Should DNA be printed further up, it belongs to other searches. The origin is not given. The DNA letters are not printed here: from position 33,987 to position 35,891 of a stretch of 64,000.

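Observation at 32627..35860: Non-Pyl MttB-family methyltransferase + corrinoid protein (+ MoeB-like gene); no methylcorrinoid:THF methyltransferase or activase nearby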

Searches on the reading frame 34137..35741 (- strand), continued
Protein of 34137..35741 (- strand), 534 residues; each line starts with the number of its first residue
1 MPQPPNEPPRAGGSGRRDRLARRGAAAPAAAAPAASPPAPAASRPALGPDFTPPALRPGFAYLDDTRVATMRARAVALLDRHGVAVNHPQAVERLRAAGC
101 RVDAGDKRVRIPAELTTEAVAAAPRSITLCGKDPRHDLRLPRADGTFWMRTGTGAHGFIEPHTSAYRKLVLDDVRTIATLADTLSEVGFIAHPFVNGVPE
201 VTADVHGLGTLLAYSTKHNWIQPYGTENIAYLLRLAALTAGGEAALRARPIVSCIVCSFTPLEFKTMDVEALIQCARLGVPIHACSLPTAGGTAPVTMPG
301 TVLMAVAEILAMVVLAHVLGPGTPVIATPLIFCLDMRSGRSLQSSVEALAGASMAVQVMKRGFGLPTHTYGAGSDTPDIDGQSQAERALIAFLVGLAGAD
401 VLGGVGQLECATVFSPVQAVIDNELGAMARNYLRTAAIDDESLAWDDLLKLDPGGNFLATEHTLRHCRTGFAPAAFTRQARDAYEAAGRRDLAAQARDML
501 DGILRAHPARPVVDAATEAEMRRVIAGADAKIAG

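Call 27: find_related_loci(query=A1, collection=genome_contigs, flank=10000)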
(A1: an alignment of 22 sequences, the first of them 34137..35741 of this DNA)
Query A1 (534 aa) in genome_contigs; peptide patterns used: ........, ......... (x = any residue, [..] = any of these).
179 stretches matched a pattern; 171 encode a relative of the query (tblastn E <= 1e-3); the best 80 are kept; 80 distinct loci.
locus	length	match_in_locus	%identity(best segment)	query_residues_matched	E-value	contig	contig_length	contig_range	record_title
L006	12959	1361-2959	82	5-534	0e+0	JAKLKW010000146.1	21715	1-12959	MAG: Alphaproteobacteria bacterium isolate MAG.417 MAG.417-scaffold_2366, whole genome shotgun sequence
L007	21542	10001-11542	62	15-532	0e+0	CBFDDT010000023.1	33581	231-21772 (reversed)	MAG TPA_asm: uncultured bacterium isolate SRR26215674_binner23_Refined_73 genome assembly, contig: ERZ25073485.597, whol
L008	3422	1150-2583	65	54-532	0e+0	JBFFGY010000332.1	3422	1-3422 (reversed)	MAG: Alphaproteobacteria bacterium isolate Mix_mud15.2022.01.68 k141_291029_length_3422_cov_7.0000, whole genome shotgun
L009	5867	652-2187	61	16-532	0e+0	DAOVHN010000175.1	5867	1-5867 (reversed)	MAG TPA_asm: Pseudomonadota bacterium isolate CSMAG_1342 CSMAG_1342_k141_6151063_length_5867_cov_13.8870, whole genome s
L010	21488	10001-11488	65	31-532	0e+0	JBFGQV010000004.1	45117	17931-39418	MAG: Alphaproteobacteria bacterium isolate Mix_sand04.2021.02.G.56 k141_2795804_length_45117_cov_11.2465, whole genome s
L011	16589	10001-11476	58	43-532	0e+0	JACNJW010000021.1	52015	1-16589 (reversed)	MAG: SAR324 cluster bacterium isolate NIOZ-UU44 NIOZ-UU_NODE_607_length_52015_cov_34.0288, whole genome shotgun sequence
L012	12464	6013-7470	64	44-532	0e+0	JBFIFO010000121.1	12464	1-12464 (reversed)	MAG: Alphaproteobacteria bacterium isolate Mix_sand11.2021.09.G.3 k141_695674_length_12464_cov_12.8593, whole genome sho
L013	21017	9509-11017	62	16-532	0e+0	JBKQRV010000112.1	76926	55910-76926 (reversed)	MAG: Alphaproteobacteria bacterium isolate MGr3G3H3I__bin_160 MGr3G3H3I_000000165454, whole genome shotgun sequence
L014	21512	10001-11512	58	36-534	0e+0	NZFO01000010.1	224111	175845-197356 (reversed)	MAG: Magnetovibrio sp. isolate MED 129704, whole genome shotgun sequence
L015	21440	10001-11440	58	45-532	0e+0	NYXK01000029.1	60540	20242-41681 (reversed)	MAG: Deltaproteobacteria bacterium isolate CPC1 66012, whole genome shotgun sequence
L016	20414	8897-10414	59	16-532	0e+0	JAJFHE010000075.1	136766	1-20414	MAG: Hyphomicrobiales bacterium isolate OFTM97 OFTM97_74, whole genome shotgun sequence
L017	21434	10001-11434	62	57-534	0e+0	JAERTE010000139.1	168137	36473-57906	MAG: Rhodospirillaceae bacterium isolate BH24 c_000000010426, whole genome shotgun sequence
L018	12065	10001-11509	54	15-534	0e+0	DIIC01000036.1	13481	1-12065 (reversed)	MAG TPA_asm: Proteobacteria bacterium UBA5680 UBA5680_contig_933, whole genome shotgun sequence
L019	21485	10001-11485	60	41-532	0e+0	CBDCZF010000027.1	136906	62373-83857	MAG: Hyphomicrobiaceae bacterium isolate ccaed8b3-fce7-49a6-87f6-d048e9e439e3 genome assembly, contig: contig_27, whole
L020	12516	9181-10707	54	13-532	0e+0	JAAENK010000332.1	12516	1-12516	MAG: Gammaproteobacteria bacterium isolate Bse_30 BseG_CONTIG3792433, whole genome shotgun sequence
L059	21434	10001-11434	60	55-532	0e+0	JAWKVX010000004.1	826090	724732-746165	MAG: Hyphomicrobiaceae bacterium isolate BC1.123 BC1.123.fa-4, whole genome shotgun sequence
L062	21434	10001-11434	58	55-532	5e-169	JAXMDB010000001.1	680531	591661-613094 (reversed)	MAG: Hyphomicrobiaceae bacterium isolate STL-PRO25 C2.31.fa-1, whole genome shotgun sequence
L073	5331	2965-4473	52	19-532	7e-170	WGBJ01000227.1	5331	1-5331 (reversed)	MAG: Marinosulfonomonas sp. isolate S144_21 k151_321167, whole genome shotgun sequence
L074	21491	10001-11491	53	31-532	1e-166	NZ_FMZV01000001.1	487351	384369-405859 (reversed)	Ruegeria marina strain CGMCC 1.9108, whole genome shotgun sequence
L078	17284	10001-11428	53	57-532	2e-165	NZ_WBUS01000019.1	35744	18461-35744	MAG: Albidovulum sp. isolate SB22 contig_660, whole genome shotgun sequence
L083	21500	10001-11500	51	22-532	8e-165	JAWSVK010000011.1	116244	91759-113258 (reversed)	MAG: Marinosulfonomonas sp. isolate BHT04_PBSA_alp1 B8PBSA_contig_63, whole genome shotgun sequence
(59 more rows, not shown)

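Call 34: find_encoding_contigs(protein=P0016, flank=10000, max_places=1)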
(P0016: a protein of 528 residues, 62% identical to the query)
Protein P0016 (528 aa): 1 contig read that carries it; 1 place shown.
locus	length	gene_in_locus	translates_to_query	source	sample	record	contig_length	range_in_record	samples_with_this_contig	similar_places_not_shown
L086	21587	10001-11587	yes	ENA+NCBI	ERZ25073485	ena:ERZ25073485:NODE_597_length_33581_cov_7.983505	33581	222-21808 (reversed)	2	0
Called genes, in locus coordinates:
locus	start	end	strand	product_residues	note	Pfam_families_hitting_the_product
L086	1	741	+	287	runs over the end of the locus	PF00528:BPD_transp_1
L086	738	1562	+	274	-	PF00528:BPD_transp_1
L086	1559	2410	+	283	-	PF03372:Exo_endo_phos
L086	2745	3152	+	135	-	PF00072:Response_reg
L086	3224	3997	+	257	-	PF00072:Response_reg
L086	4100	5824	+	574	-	PF09699:Paired_CXXCH_1 (faint), PF14522:Cytochrome_C7 (faint), PF14537:Cytochrom_c3_2 (faint)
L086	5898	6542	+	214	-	PF01292:Ni_hydr_CYTB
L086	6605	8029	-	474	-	PF00072:Response_reg, PF00158:Sigma54_activat, PF14532:Sigma54_activ_2, PF00004:AAA (weak), PF07728:AAA_5 (weak), PF25601:AAA_lid_14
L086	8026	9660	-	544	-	PF00672:HAMP, PF00512:HisKA, PF02518:HATPase_c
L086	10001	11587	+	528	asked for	PF06253:MTTB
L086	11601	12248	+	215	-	PF02607:B12-binding_2, PF02310:B12-binding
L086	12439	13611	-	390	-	PF00144:Beta-lactamase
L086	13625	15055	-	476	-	PF01425:Amidase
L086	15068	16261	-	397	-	PF00144:Beta-lactamase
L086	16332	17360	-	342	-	PF13416:SBP_bac_8, PF13531:SBP_bac_11 (faint)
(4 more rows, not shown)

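Call 35: find_encoding_contigs(protein=P0029, flank=10000, max_places=1)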
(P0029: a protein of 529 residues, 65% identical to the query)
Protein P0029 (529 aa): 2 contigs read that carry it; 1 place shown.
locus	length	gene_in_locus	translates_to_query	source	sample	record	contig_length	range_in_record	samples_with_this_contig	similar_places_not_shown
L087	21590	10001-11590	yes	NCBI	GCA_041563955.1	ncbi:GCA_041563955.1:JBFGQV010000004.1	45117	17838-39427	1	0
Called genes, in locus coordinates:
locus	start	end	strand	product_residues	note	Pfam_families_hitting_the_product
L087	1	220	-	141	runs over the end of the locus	-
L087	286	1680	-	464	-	PF01134:GIDA, PF01266:DAO (faint), PF02737:3HCDH_N (faint), PF07992:Pyr_redox_2, PF12831:FAD_oxidored (weak), PF13738:Pyr_redox_3 (weak), PF00070:Pyr_redox, PF02852:Pyr_redox_dim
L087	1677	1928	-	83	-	PF07332:Phage_holin_3_6 (weak), PF11431:Transport_MerF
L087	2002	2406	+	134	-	PF00376:MerR, PF13411:MerR_1, PF09278:MerR-DNA-bind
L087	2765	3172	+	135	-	PF00072:Response_reg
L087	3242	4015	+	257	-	PF00072:Response_reg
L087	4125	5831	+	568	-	PF22678:Cytochrom_c_NrfB-like (faint), PF09699:Paired_CXXCH_1 (faint), PF14522:Cytochrome_C7 (faint), PF14537:Cytochrom_c3_2 (faint)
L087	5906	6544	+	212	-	PF01292:Ni_hydr_CYTB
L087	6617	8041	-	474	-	PF00072:Response_reg, PF00158:Sigma54_activat, PF14532:Sigma54_activ_2, PF00004:AAA (weak), PF07728:AAA_5, PF25601:AAA_lid_14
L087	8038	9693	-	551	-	PF00672:HAMP, PF00512:HisKA, PF02518:HATPase_c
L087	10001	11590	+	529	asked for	PF06253:MTTB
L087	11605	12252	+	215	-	PF02607:B12-binding_2, PF02310:B12-binding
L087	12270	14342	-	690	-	PF00724:Oxidored_FMN, PF07992:Pyr_redox_2, PF00070:Pyr_redox (faint), PF01266:DAO (faint), PF13450:NAD_binding_8, PF22620:OYE-like_second_a-b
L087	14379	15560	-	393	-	PF00144:Beta-lactamase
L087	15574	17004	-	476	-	PF01425:Amidase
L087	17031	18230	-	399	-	PF00144:Beta-lactamase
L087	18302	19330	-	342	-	PF01547:SBP_bac_1, PF13416:SBP_bac_8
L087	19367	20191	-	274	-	PF00528:BPD_transp_1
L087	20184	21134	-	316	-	PF00528:BPD_transp_1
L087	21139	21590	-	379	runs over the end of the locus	PF00005:ABC_tran, PF13304:AAA_21 (faint), PF08402:TOBE_2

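Call 36: find_encoding_contigs(protein=P0042, flank=10000, max_places=1)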
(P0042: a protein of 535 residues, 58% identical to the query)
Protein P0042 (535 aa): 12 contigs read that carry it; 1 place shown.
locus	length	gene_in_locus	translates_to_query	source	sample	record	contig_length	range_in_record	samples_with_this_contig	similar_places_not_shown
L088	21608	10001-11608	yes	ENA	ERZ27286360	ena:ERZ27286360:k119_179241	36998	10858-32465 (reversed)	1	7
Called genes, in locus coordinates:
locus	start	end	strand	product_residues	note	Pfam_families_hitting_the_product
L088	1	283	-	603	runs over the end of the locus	PF13191:AAA_16 (faint), PF13555:AAA_29 (faint), PF00005:ABC_tran, PF01926:MMR_HSR1 (faint), PF02463:SMC_N (faint), PF13304:AAA_21 (faint), PF00005:ABC_tran, PF16326:ABC_tran_CTD, +2 more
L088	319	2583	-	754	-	PF00390:malic, PF03949:Malic_M, PF01515:PTA_PTB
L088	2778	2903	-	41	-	-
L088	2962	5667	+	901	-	PF01624:MutS_I, PF05188:MutS_II, PF05192:MutS_III, PF05190:MutS_IV, PF00488:MutS_V, PF27441:MutS_C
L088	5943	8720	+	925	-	PF08335:GlnD_UR_UTase, PF27444:GlnD_3rd, PF01966:HD, PF13291:ACT_4 (faint), PF01842:ACT (faint), PF24931:ACT_ACR9_3rd (weak), PF26956:ACT_ACR_D1 (weak)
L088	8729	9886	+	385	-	PF01546:Peptidase_M20, PF07687:M20_dimer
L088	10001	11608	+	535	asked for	PF06253:MTTB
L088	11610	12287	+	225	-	PF02607:B12-binding_2, PF02310:B12-binding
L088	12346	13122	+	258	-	PF00106:adh_short, PF08659:KR, PF23441:SDR (weak), PF13561:adh_short_C2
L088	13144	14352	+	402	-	PF02771:Acyl-CoA_dh_N, PF02770:Acyl-CoA_dh_M, PF00441:Acyl-CoA_dh_1, PF08028:Acyl-CoA_dh_2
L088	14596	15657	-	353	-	PF01636:APH, PF02958:EcKL (weak)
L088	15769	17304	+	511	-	PF00501:AMP-binding, PF13193:AMP-binding_C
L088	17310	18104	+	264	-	PF00285:Citrate_synt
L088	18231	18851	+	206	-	PF09349:OHCU_decarbox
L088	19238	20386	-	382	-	PF01546:Peptidase_M20, PF07687:M20_dimer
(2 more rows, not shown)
